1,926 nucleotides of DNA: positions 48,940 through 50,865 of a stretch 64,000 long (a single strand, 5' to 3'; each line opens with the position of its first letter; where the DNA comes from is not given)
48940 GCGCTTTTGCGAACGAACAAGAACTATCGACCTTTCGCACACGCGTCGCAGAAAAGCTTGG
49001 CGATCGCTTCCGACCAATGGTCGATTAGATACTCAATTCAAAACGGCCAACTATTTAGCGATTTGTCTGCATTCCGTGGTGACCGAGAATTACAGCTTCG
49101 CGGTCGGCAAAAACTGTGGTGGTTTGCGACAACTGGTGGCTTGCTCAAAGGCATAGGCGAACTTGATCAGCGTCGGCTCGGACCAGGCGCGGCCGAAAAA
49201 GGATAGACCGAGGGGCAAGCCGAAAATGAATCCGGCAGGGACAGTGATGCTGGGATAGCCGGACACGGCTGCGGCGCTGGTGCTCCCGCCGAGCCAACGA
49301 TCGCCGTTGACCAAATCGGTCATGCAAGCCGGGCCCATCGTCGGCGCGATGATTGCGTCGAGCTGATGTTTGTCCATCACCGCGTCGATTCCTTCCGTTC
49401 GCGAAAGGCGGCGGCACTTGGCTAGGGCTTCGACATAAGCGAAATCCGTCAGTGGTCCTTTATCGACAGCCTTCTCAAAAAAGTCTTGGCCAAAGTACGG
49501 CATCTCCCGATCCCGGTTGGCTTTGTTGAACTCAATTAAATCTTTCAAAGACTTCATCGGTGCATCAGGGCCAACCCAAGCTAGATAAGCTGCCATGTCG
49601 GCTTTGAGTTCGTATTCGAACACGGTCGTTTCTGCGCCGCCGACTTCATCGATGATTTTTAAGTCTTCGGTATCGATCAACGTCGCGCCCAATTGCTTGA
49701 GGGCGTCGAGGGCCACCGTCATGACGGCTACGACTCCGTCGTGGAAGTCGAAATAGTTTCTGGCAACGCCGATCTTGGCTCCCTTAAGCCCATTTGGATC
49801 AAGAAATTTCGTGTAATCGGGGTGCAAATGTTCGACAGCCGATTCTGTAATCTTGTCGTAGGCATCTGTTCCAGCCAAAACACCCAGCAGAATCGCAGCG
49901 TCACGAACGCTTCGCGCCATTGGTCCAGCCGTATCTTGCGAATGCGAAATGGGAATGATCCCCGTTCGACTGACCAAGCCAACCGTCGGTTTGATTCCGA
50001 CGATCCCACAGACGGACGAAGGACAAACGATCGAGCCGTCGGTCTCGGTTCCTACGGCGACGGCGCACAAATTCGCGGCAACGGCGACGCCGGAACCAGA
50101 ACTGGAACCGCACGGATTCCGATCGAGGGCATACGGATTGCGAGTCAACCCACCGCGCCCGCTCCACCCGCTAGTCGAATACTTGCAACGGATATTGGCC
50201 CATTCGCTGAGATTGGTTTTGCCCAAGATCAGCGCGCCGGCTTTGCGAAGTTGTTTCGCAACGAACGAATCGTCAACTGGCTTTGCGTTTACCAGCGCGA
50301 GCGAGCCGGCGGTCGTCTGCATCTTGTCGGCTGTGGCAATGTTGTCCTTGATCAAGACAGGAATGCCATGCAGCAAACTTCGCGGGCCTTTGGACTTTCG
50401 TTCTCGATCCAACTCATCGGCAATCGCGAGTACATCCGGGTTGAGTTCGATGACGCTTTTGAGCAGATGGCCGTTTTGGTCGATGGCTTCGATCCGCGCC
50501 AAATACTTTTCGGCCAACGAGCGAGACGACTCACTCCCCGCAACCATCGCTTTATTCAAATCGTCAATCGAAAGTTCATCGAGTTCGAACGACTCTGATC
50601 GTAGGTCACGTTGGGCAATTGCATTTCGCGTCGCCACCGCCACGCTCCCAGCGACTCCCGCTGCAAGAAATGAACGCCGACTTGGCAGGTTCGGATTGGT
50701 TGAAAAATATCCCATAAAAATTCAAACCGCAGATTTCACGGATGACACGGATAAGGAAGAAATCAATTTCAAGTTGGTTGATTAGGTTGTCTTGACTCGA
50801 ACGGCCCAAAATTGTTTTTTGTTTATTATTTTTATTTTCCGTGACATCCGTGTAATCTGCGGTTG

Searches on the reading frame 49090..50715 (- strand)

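Call 50: search_protein_families(library=pfam, proteins=[window:49090-50715:-], max_evalue=0.00001)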
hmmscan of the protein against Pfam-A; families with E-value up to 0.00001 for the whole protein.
window:49090-50715:- (541 aa): 1 family
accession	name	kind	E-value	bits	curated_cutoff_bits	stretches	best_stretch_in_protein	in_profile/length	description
PF01425.27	Amidase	-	8.4e-90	302.4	27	1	68-516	3-444/445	Amidase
